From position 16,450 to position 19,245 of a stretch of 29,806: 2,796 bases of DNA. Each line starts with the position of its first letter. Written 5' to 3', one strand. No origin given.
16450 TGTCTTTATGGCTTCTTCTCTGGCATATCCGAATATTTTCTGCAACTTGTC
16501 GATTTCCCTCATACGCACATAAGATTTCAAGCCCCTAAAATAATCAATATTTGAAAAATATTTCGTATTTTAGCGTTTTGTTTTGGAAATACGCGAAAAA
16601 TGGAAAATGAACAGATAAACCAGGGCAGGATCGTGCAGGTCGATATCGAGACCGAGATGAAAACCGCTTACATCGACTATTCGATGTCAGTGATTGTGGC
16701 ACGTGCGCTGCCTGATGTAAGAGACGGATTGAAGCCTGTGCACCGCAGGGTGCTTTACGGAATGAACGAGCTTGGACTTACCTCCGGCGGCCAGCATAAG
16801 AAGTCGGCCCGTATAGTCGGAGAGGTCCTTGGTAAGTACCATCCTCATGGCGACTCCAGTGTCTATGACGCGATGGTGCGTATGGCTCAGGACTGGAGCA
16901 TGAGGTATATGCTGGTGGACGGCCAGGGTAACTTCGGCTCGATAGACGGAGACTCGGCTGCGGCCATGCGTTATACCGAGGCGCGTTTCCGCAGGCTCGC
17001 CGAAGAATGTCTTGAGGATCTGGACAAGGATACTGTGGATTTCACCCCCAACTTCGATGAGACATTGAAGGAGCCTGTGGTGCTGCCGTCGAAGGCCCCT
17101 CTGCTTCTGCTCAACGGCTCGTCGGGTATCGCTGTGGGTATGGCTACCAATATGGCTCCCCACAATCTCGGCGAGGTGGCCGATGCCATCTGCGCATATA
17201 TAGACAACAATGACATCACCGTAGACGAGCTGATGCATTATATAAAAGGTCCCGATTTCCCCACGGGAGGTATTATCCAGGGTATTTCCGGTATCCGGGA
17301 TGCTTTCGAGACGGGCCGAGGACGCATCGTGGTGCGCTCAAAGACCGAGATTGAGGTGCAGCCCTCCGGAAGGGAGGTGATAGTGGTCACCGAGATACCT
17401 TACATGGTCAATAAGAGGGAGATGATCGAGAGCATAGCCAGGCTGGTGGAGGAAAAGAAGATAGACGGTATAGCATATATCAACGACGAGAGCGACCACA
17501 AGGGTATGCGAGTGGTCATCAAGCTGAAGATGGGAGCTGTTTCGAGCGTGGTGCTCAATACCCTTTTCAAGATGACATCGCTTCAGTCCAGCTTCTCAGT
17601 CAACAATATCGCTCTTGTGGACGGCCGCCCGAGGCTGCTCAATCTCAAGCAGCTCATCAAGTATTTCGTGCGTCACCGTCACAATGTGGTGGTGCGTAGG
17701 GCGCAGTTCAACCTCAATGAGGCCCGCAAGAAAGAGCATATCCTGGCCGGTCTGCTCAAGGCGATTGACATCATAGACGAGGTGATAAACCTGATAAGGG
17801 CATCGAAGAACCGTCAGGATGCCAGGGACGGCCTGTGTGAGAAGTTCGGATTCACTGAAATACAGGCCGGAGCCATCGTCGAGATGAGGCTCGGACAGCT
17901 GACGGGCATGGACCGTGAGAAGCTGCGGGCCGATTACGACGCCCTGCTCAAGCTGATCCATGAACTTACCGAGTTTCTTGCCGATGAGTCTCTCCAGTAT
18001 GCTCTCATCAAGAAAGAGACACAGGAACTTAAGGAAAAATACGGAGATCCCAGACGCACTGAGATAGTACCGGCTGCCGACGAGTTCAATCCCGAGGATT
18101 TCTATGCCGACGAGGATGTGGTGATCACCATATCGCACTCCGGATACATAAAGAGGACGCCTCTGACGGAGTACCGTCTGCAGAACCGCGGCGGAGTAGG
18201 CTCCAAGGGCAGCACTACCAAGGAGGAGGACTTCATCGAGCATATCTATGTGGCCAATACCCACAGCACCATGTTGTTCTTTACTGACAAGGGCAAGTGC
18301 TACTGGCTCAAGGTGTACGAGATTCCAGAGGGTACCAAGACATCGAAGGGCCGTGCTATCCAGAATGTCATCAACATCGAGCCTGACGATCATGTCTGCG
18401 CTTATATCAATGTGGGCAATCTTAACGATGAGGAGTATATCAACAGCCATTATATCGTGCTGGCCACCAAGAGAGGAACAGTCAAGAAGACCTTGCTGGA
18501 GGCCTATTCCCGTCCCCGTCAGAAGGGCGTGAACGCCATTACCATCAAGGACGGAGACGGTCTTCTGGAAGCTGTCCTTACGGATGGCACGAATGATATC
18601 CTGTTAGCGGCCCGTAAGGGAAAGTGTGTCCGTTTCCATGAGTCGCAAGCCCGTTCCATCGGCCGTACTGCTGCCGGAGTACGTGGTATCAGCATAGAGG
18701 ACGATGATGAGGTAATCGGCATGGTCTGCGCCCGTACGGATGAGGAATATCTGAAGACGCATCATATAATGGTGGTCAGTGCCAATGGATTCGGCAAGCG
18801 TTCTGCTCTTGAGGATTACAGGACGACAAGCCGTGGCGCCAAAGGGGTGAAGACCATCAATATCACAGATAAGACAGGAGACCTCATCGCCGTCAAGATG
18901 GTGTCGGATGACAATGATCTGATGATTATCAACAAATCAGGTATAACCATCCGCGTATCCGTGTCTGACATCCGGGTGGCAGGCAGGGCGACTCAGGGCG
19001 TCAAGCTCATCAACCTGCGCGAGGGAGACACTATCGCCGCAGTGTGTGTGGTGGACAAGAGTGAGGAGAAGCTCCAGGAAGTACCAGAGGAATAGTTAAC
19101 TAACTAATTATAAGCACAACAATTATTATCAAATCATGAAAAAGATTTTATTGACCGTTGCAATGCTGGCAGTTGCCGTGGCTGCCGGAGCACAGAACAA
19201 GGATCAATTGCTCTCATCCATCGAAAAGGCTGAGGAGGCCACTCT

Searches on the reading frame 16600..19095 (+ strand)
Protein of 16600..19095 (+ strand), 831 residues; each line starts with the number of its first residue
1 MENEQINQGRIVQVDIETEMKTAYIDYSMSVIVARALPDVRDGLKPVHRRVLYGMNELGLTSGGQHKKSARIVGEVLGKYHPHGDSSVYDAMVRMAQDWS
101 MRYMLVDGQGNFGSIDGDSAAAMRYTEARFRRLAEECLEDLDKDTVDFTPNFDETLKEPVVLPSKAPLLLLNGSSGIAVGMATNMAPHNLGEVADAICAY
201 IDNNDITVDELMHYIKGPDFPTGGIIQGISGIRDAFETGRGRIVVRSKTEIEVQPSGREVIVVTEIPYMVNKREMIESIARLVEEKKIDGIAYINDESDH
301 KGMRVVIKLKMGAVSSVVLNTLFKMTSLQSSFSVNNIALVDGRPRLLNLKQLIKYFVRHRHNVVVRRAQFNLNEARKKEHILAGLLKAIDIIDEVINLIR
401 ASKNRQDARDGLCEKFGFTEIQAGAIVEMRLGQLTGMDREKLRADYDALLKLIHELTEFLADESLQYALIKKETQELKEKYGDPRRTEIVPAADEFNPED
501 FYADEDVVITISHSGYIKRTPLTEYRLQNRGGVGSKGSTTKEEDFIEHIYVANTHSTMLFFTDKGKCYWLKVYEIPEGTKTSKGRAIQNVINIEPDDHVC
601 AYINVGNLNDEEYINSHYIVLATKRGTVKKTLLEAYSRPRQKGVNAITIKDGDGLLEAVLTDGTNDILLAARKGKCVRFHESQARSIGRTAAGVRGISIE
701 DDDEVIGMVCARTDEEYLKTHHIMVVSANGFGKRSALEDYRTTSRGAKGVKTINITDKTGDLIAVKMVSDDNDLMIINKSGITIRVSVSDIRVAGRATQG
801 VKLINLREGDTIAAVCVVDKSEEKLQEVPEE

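Call 29: search_protein_families(library=pfam, proteins=[window:16600-19095:+], max_evalue=0.01)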
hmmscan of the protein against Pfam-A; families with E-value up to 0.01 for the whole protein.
window:16600-19095:+ (831 aa): 2 families
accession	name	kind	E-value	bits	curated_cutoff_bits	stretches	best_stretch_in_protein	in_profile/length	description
PF00521.26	DNA_topoisoIV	-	1.4e-163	545.2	31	1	35-473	1-430/432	DNA gyrase/topoisomerase IV, subunit A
PF03989.18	DNA_gyraseA_C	-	2.4e-70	232.2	27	6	773-815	2-44/48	DNA gyrase C-terminal domain, beta-propeller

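Call 45: find_encoding_contigs(protein=window:16600-19095:+, flank=3000, max_places=3)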
Protein window:16600-19095:+ (831 aa): no gene with exactly this product is on record in the collection.

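Call 55: find_homologous_proteins(query=window:16600-19095:+, max_evalue=1e-50)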
Query window:16600-19095:+ (831 aa): 8000 proteins with E <= 1e-50 among 8000 candidates; the best 120 are listed.
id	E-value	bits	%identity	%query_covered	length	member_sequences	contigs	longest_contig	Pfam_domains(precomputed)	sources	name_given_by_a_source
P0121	0.0e+0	1748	94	100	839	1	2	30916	PF00521.27,PF03989.19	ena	-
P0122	0.0e+0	1747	95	100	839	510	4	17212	PF00521.27,PF03989.19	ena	-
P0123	0.0e+0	1746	93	100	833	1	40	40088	PF00521.27,PF03989.19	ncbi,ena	-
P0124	0.0e+0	1746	93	100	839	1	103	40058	PF00521.27,PF03989.19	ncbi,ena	-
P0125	0.0e+0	1746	93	100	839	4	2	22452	PF00521.27,PF03989.19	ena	-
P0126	0.0e+0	1745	93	100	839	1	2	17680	PF00521.27,PF03989.19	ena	-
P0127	0.0e+0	1745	93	100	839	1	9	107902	PF00521.27,PF03989.19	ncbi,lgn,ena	-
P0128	0.0e+0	1745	93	100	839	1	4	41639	PF00521.27,PF03989.19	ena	-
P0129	0.0e+0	1745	93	100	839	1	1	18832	PF00521.27,PF03989.19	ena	-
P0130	0.0e+0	1744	93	100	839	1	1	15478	PF00521.27,PF03989.19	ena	-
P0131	0.0e+0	1744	93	100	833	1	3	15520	PF00521.27,PF03989.19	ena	-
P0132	0.0e+0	1744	93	100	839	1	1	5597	PF00521.27,PF03989.19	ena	-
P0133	0.0e+0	1744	93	100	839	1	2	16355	PF00521.27,PF03989.19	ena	-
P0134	0.0e+0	1743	93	100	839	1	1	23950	PF00521.27,PF03989.19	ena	-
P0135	0.0e+0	1743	93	100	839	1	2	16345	PF00521.27,PF03989.19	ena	-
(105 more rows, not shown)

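Call 56: find_encoding_contigs(protein=P0127, flank=10000, max_places=4)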
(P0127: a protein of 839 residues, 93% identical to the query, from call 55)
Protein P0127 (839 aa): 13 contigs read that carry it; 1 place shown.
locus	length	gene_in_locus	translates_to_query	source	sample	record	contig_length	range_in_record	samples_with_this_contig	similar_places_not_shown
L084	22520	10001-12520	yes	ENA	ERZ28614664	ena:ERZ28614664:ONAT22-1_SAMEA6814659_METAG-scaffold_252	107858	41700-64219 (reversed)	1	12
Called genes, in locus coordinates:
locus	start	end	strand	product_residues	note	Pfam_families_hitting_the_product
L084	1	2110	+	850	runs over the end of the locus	PF13491:FtsK_4TM, PF17854:FtsK_alpha, PF01580:FtsK_SpoIIIE, PF09397:FtsK_gamma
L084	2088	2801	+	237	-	-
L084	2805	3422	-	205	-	PF00293:NUDIX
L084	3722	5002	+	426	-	PF03952:Enolase_N, PF00113:Enolase_C, PF13378:MR_MLE_C (weak)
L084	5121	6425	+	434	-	PF02550:AcetylCoA_hydro, PF13336:AcetylCoA_hyd_C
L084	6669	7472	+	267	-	-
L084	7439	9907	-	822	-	PF02861:Clp_N, PF00004:AAA, PF17871:AAA_lid_9, PF00158:Sigma54_activat (weak), PF00004:AAA, PF07724:AAA_2, PF07728:AAA_5, PF10431:ClpB_D2-small, +7 more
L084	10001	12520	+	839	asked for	PF00521:DNA_topoisoIV, PF03989:DNA_gyraseA_C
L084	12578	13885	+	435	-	PF13429:TPR_15 (faint), PF12569:NatA_aux_su (faint), PF00515:TPR_1 (faint), PF07719:TPR_2 (faint), PF13181:TPR_8 (faint), PF13424:TPR_12 (faint), PF13428:TPR_14 (faint), PF13432:TPR_16 (faint), +2 more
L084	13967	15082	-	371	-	PF01594:AI-2E_transport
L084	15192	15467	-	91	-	PF00076:RRM_1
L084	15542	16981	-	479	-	PF13537:GATase_7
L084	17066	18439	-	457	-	PF13567:DUF4131 (weak), PF03772:Competence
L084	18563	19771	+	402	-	PF00871:Acetate_kinase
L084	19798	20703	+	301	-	PF01515:PTA_PTB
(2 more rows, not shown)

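Call 57: find_encoding_contigs(protein=P0124, flank=10000, max_places=4)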
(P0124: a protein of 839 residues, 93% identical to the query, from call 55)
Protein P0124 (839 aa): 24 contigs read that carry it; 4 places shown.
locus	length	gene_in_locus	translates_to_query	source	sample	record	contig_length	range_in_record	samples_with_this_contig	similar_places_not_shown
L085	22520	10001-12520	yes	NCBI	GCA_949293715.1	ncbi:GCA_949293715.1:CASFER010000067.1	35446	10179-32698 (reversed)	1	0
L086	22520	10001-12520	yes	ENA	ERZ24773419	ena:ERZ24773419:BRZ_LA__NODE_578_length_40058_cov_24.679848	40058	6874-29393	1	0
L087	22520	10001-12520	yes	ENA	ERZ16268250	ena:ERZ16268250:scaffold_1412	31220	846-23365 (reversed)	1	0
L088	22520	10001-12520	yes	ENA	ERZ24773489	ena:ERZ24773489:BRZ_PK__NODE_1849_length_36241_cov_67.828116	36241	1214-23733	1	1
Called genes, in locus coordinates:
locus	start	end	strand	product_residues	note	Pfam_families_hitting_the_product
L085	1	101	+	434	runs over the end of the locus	PF02550:AcetylCoA_hydro, PF13336:AcetylCoA_hyd_C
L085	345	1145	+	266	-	-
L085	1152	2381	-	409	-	-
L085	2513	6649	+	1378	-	-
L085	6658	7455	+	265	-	PF03009:GDPD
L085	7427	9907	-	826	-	PF02861:Clp_N, PF00158:Sigma54_activat (faint), PF00004:AAA, PF17871:AAA_lid_9, PF07724:AAA_2, PF00004:AAA, PF07728:AAA_5, PF10431:ClpB_D2-small, +7 more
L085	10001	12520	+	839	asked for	PF00521:DNA_topoisoIV, PF03989:DNA_gyraseA_C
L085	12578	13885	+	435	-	PF13429:TPR_15 (faint), PF12569:NatA_aux_su (faint), PF00515:TPR_1 (faint), PF07719:TPR_2 (faint), PF13181:TPR_8 (faint), PF13424:TPR_12 (faint), PF13428:TPR_14 (faint), PF13432:TPR_16 (faint), +2 more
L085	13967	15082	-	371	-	PF01594:AI-2E_transport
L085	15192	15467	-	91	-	PF00076:RRM_1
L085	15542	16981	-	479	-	PF13537:GATase_7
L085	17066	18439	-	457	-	PF13567:DUF4131 (weak), PF03772:Competence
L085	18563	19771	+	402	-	PF00871:Acetate_kinase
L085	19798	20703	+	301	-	PF01515:PTA_PTB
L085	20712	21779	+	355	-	PF01869:BcrAD_BadFG (faint), PF00871:Acetate_kinase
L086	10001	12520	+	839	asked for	PF00521:DNA_topoisoIV, PF03989:DNA_gyraseA_C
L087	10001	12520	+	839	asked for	PF00521:DNA_topoisoIV, PF03989:DNA_gyraseA_C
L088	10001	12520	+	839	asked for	PF00521:DNA_topoisoIV, PF03989:DNA_gyraseA_C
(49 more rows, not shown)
